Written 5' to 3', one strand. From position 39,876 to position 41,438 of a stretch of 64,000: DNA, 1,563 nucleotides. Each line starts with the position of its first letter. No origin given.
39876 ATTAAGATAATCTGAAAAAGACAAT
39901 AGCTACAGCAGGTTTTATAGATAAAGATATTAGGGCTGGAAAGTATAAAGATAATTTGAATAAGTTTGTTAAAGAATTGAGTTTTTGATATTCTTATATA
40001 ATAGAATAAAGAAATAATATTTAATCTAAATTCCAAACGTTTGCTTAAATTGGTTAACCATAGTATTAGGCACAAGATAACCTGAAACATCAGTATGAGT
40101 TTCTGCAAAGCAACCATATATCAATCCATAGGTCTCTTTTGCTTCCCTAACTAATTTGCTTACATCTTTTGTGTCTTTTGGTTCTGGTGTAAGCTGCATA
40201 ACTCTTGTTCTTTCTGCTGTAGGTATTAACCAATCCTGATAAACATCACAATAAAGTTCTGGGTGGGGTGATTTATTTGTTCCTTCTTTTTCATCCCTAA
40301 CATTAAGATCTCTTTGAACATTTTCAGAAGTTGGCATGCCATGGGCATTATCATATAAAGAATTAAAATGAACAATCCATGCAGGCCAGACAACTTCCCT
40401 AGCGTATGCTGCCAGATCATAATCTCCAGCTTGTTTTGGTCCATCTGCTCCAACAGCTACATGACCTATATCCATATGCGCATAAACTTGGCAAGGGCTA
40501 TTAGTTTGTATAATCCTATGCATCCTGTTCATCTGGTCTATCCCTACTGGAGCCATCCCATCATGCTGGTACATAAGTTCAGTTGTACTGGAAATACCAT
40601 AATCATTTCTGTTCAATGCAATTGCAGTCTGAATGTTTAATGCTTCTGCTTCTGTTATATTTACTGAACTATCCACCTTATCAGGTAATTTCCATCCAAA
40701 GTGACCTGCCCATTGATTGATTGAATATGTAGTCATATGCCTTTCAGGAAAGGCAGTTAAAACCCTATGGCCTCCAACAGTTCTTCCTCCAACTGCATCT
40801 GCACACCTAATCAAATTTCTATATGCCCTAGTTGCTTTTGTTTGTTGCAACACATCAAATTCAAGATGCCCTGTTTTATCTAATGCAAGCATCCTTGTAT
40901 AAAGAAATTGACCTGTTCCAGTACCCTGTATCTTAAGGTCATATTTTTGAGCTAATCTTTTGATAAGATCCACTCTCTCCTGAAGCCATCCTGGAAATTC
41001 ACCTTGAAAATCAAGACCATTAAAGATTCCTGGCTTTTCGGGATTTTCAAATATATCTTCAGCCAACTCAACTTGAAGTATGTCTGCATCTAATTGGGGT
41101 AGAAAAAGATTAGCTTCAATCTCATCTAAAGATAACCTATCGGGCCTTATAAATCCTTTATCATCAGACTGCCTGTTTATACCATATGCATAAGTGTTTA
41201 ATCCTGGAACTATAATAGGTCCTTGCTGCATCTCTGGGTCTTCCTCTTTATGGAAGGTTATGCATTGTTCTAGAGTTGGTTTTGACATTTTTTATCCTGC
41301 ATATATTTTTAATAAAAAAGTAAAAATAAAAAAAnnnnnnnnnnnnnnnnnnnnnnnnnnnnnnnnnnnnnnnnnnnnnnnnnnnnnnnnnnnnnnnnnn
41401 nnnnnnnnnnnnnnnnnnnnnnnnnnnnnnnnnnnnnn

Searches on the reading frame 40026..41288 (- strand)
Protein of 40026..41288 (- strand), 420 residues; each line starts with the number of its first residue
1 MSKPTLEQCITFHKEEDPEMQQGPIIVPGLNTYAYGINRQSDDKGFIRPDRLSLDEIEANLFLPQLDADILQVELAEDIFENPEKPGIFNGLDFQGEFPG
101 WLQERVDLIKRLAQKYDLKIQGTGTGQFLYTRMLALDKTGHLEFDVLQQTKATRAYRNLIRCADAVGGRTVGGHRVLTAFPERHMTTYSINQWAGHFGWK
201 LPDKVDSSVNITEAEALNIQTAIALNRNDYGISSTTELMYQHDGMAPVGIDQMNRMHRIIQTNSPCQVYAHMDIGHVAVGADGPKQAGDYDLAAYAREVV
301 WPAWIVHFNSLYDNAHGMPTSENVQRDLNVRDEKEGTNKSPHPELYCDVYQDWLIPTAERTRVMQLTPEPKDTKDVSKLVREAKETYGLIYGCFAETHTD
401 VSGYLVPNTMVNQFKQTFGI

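Call 7: search_protein_families(library=pfam, proteins=[window:40026-41288:-], max_evalue=0.01)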
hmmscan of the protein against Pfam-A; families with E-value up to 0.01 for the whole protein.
window:40026-41288:- (420 aa): 0 families

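Call 37: search_protein_families(library=ncbifam, proteins=[window:40026-41288:-], max_evalue=0.01)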
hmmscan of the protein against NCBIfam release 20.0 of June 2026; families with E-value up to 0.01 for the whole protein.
window:40026-41288:- (420 aa): 0 families

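Call 73: find_encoding_contigs(protein=window:40029-41288:-, flank=3000, max_places=10)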
Protein window:40029-41288:- (420 aa): 24 contigs read that carry it; 4 places shown.
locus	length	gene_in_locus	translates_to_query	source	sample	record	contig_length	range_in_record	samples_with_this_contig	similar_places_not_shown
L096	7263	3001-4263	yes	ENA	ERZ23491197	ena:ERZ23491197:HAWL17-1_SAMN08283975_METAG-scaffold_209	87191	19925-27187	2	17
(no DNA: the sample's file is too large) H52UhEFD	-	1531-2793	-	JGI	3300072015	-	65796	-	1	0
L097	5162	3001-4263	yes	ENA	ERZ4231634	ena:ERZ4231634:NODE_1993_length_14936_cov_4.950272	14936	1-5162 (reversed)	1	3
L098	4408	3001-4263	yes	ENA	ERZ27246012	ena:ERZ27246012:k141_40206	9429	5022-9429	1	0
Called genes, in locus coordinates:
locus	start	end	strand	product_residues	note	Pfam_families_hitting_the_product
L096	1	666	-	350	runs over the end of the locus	PF00383:dCMP_cyt_deam_1, PF14437:MafB19-deam, PF01872:RibD_C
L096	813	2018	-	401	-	PF01232:Mannitol_dh, PF08125:Mannitol_dh_C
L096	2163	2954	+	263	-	-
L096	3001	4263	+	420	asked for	-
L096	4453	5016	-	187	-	-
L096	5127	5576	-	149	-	PF12641:Flavodoxin_3 (faint), PF12682:Flavodoxin_4, PF12724:Flavodoxin_5 (faint)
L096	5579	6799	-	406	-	PF00764:Arginosuc_synth, PF20979:Arginosuc_syn_C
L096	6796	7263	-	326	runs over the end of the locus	PF01118:Semialdhyde_dh, PF22698:Semialdhyde_dhC_1, PF02774:Semialdhyde_dhC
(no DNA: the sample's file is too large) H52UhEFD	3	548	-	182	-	?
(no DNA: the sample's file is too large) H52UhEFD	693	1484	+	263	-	-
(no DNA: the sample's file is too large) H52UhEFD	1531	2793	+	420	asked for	-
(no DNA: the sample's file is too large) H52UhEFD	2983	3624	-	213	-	-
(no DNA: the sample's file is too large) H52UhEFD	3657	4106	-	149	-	PF12641:Flavodoxin_3 (faint), PF12682:Flavodoxin_4, PF12724:Flavodoxin_5 (faint)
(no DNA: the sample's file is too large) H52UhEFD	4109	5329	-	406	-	PF00764:Arginosuc_synth, PF20979:Arginosuc_syn_C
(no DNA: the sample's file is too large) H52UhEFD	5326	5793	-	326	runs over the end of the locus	PF01118:Semialdhyde_dh, PF22698:Semialdhyde_dhC_1, PF02774:Semialdhyde_dhC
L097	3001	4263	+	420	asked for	-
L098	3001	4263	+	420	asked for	-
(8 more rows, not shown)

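Call 78: search_protein_families(library=phrogs, proteins=[window:40026-41288:-], max_evalue=0.01)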
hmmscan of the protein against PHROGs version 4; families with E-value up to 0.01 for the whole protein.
window:40026-41288:- (420 aa): 0 families

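Call 79: search_protein_families(library=padloc, proteins=[window:40026-41288:-], max_evalue=0.01)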
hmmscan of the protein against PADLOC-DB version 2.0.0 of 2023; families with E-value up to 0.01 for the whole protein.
window:40026-41288:- (420 aa): 0 families
